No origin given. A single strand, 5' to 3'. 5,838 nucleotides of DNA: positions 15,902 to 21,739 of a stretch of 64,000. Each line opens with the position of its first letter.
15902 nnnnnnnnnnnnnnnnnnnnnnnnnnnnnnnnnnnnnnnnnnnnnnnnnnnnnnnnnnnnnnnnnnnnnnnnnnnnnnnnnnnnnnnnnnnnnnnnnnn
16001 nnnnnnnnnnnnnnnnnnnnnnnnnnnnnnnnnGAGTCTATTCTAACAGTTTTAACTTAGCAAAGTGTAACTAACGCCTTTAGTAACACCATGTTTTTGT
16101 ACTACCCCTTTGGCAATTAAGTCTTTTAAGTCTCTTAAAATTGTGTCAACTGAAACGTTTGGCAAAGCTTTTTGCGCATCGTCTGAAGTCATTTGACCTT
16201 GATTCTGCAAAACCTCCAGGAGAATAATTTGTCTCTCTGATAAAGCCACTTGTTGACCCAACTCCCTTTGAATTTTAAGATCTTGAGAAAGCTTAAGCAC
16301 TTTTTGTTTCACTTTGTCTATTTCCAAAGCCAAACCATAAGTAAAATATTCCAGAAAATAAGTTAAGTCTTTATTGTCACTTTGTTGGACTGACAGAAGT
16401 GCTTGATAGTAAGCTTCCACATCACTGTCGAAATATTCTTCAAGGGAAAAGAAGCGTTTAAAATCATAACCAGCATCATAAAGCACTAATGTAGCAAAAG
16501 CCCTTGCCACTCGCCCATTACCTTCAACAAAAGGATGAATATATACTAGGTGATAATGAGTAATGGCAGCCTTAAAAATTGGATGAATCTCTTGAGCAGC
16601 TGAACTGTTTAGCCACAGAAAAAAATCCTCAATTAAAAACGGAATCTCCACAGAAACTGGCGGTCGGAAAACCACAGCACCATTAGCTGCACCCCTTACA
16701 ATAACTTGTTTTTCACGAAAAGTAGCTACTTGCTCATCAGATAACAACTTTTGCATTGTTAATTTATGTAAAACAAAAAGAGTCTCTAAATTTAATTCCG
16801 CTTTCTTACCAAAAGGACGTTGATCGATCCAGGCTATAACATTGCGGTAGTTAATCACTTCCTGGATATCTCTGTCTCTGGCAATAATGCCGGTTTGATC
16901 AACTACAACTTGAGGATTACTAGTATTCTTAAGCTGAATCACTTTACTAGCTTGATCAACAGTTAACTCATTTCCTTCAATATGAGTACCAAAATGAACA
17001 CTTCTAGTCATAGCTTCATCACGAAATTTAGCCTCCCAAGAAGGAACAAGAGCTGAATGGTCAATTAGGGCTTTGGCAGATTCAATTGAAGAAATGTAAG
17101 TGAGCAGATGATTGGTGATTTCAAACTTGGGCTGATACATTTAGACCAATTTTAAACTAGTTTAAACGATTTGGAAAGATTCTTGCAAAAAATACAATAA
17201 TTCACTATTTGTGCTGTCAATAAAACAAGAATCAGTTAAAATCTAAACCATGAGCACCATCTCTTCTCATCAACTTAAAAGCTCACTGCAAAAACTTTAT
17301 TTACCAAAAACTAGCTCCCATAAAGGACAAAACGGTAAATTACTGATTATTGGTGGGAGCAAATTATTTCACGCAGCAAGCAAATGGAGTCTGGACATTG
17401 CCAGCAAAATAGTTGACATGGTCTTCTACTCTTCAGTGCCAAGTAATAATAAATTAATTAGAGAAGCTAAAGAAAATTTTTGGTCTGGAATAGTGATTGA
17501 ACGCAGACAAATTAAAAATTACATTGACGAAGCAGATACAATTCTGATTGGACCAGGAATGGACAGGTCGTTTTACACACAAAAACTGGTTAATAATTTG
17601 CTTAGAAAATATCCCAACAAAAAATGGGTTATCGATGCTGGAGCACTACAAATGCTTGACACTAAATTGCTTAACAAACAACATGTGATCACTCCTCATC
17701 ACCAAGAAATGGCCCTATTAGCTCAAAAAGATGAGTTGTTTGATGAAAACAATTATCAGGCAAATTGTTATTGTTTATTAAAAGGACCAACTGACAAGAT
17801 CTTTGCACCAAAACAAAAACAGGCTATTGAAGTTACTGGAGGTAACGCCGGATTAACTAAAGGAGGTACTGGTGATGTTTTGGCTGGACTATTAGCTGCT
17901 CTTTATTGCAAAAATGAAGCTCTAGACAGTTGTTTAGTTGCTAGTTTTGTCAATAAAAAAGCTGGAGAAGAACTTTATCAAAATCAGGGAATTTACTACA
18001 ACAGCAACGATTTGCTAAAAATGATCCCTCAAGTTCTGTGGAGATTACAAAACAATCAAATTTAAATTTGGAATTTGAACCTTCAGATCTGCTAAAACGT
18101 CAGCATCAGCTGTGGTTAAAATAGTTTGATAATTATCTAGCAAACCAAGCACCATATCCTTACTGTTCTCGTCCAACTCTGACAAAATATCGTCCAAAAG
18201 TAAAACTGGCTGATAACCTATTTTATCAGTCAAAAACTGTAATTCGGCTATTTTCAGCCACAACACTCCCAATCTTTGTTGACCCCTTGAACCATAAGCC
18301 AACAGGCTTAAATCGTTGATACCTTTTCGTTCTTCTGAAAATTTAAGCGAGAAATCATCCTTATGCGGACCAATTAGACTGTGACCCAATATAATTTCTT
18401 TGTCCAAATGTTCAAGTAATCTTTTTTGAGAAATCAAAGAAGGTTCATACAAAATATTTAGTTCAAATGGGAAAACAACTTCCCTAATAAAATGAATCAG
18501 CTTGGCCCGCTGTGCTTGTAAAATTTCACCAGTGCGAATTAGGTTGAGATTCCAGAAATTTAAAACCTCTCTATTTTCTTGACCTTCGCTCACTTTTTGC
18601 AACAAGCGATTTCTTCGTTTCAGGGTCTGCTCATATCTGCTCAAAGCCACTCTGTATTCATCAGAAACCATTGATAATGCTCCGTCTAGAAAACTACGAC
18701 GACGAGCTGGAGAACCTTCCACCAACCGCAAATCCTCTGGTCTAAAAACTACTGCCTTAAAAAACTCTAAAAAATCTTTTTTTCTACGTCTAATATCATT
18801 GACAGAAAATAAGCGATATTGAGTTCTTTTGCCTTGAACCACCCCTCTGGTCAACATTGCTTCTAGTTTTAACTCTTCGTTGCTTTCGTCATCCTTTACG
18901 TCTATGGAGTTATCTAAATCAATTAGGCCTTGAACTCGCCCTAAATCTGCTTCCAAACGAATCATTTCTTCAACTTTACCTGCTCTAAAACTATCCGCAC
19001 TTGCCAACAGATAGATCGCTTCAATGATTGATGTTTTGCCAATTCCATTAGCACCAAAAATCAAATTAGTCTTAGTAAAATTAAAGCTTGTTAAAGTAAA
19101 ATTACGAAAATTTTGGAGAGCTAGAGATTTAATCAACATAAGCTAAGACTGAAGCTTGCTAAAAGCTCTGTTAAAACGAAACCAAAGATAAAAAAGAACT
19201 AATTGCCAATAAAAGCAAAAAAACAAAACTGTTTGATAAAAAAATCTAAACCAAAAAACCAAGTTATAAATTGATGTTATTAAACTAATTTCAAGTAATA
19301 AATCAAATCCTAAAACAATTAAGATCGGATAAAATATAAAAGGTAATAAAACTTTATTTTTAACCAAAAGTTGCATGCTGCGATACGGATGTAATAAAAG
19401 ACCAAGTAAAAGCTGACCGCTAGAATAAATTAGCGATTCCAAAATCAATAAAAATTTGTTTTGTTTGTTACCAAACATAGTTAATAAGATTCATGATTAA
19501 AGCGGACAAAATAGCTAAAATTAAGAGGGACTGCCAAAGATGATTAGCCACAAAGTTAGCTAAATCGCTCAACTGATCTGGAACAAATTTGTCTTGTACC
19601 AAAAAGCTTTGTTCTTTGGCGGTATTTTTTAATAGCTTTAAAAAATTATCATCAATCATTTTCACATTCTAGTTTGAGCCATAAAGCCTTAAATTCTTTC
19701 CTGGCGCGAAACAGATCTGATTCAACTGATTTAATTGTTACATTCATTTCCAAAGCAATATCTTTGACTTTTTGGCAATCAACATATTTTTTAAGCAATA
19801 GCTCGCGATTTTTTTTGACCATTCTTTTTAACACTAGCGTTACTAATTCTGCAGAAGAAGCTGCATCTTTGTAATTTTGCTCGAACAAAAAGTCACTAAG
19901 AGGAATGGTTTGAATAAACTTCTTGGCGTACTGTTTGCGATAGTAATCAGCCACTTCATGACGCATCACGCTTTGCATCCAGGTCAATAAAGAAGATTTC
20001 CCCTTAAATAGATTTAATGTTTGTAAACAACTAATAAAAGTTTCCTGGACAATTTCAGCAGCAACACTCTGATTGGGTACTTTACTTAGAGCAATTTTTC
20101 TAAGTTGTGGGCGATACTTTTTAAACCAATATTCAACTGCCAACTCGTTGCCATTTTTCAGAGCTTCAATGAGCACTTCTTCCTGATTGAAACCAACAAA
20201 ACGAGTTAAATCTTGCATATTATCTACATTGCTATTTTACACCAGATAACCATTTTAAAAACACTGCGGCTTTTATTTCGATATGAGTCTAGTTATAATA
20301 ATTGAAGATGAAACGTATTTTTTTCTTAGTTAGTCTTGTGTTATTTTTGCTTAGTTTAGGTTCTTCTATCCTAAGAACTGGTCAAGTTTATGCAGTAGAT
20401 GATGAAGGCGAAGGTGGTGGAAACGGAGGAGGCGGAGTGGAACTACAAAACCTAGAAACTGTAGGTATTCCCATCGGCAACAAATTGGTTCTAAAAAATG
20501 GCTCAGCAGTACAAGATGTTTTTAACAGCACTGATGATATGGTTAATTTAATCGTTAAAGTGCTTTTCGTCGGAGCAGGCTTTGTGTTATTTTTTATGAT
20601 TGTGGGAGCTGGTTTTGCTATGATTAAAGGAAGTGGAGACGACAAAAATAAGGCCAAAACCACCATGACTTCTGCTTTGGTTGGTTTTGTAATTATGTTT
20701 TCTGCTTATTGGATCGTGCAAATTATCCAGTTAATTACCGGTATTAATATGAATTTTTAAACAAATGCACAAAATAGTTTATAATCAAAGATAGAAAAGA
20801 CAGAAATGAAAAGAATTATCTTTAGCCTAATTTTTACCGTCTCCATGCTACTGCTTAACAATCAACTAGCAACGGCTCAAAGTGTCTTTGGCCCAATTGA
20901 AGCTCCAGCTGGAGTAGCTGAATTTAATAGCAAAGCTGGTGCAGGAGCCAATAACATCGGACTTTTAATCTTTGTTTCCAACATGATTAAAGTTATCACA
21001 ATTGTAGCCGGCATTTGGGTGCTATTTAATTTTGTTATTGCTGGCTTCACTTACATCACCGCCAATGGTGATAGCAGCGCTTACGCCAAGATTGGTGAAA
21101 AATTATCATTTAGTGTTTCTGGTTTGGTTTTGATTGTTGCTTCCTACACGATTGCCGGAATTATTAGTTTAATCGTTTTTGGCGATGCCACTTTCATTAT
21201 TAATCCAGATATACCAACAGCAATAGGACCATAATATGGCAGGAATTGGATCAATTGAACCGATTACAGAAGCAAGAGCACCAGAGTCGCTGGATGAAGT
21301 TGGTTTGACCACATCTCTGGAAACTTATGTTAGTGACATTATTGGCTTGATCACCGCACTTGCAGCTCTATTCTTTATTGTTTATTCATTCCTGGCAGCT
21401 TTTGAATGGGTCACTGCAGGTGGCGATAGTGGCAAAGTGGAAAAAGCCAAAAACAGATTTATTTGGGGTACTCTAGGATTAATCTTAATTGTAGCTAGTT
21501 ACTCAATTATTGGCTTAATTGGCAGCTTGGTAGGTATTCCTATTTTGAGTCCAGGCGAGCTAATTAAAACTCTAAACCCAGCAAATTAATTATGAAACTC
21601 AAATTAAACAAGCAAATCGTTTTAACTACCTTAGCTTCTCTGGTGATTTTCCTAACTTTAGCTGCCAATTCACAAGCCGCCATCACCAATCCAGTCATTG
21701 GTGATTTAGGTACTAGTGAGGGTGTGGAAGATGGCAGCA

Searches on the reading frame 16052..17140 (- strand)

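Call 90: search_protein_families(library=pfam, proteins=[window:16052-17140:-], max_evalue=0.00001)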
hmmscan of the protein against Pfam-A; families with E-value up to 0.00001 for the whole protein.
window:16052-17140:- (362 aa): 1 family
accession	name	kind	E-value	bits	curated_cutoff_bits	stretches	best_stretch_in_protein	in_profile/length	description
PF02661.23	Fic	-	2.3e-19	70.5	24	1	116-220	2-93/93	Fic/DOC family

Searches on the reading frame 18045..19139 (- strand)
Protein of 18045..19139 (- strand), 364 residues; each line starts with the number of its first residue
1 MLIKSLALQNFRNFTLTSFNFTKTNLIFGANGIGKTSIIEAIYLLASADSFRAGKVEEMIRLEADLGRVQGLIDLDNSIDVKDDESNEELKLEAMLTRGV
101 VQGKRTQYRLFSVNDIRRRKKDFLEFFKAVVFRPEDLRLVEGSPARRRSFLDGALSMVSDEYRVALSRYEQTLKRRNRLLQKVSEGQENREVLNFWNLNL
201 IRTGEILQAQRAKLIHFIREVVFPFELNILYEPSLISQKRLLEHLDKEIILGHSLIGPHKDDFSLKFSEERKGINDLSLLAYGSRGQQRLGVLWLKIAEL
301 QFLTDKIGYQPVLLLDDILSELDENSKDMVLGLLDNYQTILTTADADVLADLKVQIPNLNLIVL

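Call 90: search_protein_families(library=pfam, proteins=[window:18045-19139:-], max_evalue=0.00001)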
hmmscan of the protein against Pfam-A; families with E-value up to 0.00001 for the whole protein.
window:18045-19139:- (364 aa): 4 families
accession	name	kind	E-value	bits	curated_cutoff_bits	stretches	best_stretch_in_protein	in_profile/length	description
PF02463.25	SMC_N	-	2.3e-21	76.7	40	1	3-350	2-203/220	RecF/RecN/SMC N terminal domain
PF13175.12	AAA_15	-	2.4e-12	47.6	32.1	1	1-85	1-83/374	AAA ATPase domain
PF13476.12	AAA_23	-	2.1e-08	35.5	27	1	5-146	1-143/201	AAA domain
PF13304.12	AAA_21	-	1.6e-06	28.9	27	0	25-318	2-267/304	AAA domain, putative AbiEii toxin, Type IV TA system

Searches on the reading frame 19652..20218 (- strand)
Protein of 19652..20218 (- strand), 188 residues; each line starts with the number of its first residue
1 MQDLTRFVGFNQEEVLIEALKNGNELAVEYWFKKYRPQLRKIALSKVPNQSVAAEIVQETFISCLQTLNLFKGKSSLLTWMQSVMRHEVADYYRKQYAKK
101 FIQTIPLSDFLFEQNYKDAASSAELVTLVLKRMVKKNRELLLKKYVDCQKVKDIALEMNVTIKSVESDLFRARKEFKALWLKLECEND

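Call 90: search_protein_families(library=pfam, proteins=[window:19652-20218:-], max_evalue=0.00001)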
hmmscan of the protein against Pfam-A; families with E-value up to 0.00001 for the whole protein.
window:19652-20218:- (188 aa): 2 families
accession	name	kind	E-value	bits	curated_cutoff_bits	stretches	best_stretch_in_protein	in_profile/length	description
PF04542.20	Sigma70_r2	-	1.3e-12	47.8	24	1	32-96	2-68/71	Sigma-70 region 2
PF08281.18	Sigma70_r4_2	-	4.3e-09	36.3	25.7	1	128-175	6-53/54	Sigma-70, region 4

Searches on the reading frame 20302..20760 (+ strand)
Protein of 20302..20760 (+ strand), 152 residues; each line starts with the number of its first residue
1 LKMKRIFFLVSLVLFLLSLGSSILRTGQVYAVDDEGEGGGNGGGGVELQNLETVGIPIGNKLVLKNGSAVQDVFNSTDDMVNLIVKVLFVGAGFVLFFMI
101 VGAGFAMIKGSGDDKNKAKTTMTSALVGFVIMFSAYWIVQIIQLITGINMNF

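Call 91: search_protein_families(library=pfam, proteins=[window:20302-20760:+], max_evalue=0.00001)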
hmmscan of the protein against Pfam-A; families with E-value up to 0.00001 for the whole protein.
window:20302-20760:+ (152 aa): 1 family
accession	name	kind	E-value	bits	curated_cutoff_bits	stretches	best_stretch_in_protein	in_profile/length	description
PF18895.5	T4SS_pilin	-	2.1e-06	28.1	26.6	1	79-142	11-71/71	Type IV secretion system pilin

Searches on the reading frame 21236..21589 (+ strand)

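Call 91: search_protein_families(library=pfam, proteins=[window:21236-21589:+], max_evalue=0.00001)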
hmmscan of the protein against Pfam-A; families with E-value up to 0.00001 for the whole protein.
window:21236-21589:+ (117 aa): 1 family
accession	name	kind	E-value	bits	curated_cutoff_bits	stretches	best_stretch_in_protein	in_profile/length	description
PF18895.5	T4SS_pilin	-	1.2e-09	38.6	26.6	1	25-95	2-71/71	Type IV secretion system pilin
